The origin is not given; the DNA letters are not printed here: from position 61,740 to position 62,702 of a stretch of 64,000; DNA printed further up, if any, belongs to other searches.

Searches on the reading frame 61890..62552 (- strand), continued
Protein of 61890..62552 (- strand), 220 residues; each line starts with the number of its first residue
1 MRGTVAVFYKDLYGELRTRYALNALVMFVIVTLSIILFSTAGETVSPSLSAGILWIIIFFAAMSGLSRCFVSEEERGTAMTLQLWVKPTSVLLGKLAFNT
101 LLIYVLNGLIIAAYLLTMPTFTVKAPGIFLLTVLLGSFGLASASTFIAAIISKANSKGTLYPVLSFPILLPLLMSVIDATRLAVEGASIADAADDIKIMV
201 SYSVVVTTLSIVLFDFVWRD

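Call 63: find_encoding_contigs(protein=P0178, flank=1200, max_places=8)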
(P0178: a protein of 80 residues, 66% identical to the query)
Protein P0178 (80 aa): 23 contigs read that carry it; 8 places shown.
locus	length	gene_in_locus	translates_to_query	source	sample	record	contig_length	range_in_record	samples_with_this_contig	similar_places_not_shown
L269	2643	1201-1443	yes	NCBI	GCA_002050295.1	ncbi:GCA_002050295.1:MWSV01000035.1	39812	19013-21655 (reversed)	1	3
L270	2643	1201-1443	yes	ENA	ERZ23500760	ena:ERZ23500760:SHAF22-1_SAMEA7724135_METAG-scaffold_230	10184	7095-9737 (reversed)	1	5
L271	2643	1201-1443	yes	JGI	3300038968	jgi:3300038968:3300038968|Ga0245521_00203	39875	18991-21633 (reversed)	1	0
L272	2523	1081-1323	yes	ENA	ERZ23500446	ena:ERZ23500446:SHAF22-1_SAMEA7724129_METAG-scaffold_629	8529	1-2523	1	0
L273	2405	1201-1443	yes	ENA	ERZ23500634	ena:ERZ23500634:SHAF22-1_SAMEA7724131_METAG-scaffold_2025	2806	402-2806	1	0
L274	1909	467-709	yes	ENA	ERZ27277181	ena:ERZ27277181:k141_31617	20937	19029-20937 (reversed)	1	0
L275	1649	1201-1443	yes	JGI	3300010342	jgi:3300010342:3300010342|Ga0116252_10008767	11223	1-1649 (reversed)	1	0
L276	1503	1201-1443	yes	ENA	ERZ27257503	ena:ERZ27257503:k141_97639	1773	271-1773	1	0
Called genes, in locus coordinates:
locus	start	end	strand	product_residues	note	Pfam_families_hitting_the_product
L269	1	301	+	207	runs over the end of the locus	-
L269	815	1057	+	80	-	PF01541:GIY-YIG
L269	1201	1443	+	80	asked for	PF01541:GIY-YIG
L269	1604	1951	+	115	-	PF06999:Suc_Fer-like (weak)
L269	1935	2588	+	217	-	PF00730:HhH-GPD, PF00633:HHH (weak)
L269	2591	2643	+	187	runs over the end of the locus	PF01966:HD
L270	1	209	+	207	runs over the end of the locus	-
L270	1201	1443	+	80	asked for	PF01541:GIY-YIG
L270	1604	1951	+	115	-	PF06999:Suc_Fer-like (weak)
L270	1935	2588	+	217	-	PF00730:HhH-GPD, PF00633:HHH (weak)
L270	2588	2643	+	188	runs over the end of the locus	PF01966:HD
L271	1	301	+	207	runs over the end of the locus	-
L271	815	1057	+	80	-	PF01541:GIY-YIG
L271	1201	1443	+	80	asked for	PF01541:GIY-YIG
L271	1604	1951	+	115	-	PF06999:Suc_Fer-like (weak)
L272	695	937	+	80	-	PF01541:GIY-YIG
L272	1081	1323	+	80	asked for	PF01541:GIY-YIG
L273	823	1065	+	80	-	PF01541:GIY-YIG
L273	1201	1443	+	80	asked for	PF01541:GIY-YIG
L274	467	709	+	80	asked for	PF01541:GIY-YIG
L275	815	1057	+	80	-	PF01541:GIY-YIG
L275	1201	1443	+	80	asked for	PF01541:GIY-YIG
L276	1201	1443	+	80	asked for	PF01541:GIY-YIG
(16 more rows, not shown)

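Call 64: find_encoding_contigs(protein=P0239, flank=1200, max_places=4)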
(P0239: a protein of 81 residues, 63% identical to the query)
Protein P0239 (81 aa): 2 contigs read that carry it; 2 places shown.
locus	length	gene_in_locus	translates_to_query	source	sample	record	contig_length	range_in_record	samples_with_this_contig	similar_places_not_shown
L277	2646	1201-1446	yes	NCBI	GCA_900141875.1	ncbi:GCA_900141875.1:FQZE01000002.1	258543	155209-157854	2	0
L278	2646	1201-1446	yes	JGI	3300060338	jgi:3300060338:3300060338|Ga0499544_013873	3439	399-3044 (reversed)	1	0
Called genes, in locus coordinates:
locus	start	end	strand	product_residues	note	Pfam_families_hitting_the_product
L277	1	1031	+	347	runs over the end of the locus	PF00710:Asparaginase, PF17763:Asparaginase_C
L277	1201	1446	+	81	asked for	PF01541:GIY-YIG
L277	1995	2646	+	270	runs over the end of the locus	PF01618:MotA_ExbB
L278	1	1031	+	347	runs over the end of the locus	PF00710:Asparaginase, PF17763:Asparaginase_C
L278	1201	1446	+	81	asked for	PF01541:GIY-YIG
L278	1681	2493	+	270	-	PF01618:MotA_ExbB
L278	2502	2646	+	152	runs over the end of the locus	-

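Call 66: search_solved_structures(query=L125:2584-2826:+, max_evalue=1)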
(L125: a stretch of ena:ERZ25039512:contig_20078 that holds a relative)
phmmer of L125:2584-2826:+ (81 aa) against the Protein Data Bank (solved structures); distinct sequences matched with E-value up to 1: 2.
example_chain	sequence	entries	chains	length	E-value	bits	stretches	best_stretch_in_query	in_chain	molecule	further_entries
1ywl_A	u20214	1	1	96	1.7e-06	31.8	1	4-68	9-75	Hypothetical UPF0213 protein EF2693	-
1zg2_A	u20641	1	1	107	1.1e-05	29.2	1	3-63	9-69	Hypothetical UPF0213 protein BH0048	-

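Call 67: search_protein_families(library=ncbifam, proteins=[L125:2584-2826:+, L261:1201-1443:+, L277:1201-1446:+], max_evalue=0.01)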
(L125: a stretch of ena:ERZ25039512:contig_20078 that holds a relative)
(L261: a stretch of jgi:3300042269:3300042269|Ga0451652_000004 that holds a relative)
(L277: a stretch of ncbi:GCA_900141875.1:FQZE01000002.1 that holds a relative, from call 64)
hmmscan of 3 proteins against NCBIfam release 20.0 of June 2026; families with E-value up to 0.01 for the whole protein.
L125:2584-2826:+ (81 aa): 0 families

L261:1201-1443:+ (80 aa): 0 families

L277:1201-1446:+ (81 aa): 2 families
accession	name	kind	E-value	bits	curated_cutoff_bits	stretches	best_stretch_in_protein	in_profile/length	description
NF005906.0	PRK07883.1-4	equivalog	0.003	16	495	1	6-40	219-254/563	DEDD exonuclease domain-containing protein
TIGR01453.1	grpIintron_endo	subfamily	0.0089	16.1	56.05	0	5-78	4-91/215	group I intron endonuclease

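Call 68: search_protein_families(library=padloc, proteins=[L125:2584-2826:+, L261:1201-1443:+, L277:1201-1446:+], max_evalue=0.01)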
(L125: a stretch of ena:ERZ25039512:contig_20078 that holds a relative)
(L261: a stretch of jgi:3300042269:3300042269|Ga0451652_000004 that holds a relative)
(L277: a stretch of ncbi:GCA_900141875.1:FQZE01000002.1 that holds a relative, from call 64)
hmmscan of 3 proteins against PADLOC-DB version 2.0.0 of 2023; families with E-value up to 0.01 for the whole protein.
L125:2584-2826:+ (81 aa): 1 family
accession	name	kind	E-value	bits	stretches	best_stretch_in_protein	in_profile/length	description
PDLC04923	PDC-S14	-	0.008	13.3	1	12-35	86-109/320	-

L261:1201-1443:+ (80 aa): 1 family
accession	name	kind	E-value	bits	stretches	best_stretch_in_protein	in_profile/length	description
PDLC04923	PDC-S14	-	0.0063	13.6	1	13-35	87-109/320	-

L277:1201-1446:+ (81 aa): 0 families

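Call 81: find_encoding_contigs(protein=P0231, flank=1000, max_places=2)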
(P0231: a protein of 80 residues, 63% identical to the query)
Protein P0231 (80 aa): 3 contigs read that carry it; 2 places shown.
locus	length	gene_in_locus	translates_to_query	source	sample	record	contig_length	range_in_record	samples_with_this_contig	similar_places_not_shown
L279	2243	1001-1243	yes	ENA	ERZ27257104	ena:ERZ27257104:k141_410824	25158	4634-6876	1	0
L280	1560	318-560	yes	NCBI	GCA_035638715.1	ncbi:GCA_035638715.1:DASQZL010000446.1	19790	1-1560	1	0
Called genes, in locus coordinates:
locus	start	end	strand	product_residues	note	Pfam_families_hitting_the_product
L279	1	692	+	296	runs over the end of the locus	PF00231:ATP-synt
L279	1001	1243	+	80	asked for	PF01541:GIY-YIG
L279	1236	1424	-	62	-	-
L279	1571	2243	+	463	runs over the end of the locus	PF02321:OEP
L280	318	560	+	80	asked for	PF01541:GIY-YIG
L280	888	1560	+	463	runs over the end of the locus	PF02321:OEP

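Call 82: find_encoding_contigs(protein=P0222, flank=1000, max_places=2)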
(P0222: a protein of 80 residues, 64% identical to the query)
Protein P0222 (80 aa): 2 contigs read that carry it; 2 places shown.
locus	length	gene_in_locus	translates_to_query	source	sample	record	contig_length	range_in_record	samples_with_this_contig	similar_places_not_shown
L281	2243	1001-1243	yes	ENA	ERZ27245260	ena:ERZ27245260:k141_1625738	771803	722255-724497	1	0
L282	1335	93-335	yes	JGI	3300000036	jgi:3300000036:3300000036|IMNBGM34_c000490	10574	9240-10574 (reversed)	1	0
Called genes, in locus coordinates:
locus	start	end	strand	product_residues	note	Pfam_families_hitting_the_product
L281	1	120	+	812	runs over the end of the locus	PF21783:YNCE (faint), PF08450:SGL (faint), PF23414:Beta-prop_EML_2 (faint), PF24807:WD40_CDC20-Fz (faint), PF24814:WD40_Prp19 (faint), PF25174:Beta-prop_THOC3, PF10282:Lactonase (weak), PF04185:Phosphoesterase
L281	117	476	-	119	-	-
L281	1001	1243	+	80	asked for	PF01541:GIY-YIG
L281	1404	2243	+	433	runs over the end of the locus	PF11700:ATG22, PF07690:MFS_1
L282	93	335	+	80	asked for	PF01541:GIY-YIG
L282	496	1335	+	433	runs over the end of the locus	PF11700:ATG22, PF07690:MFS_1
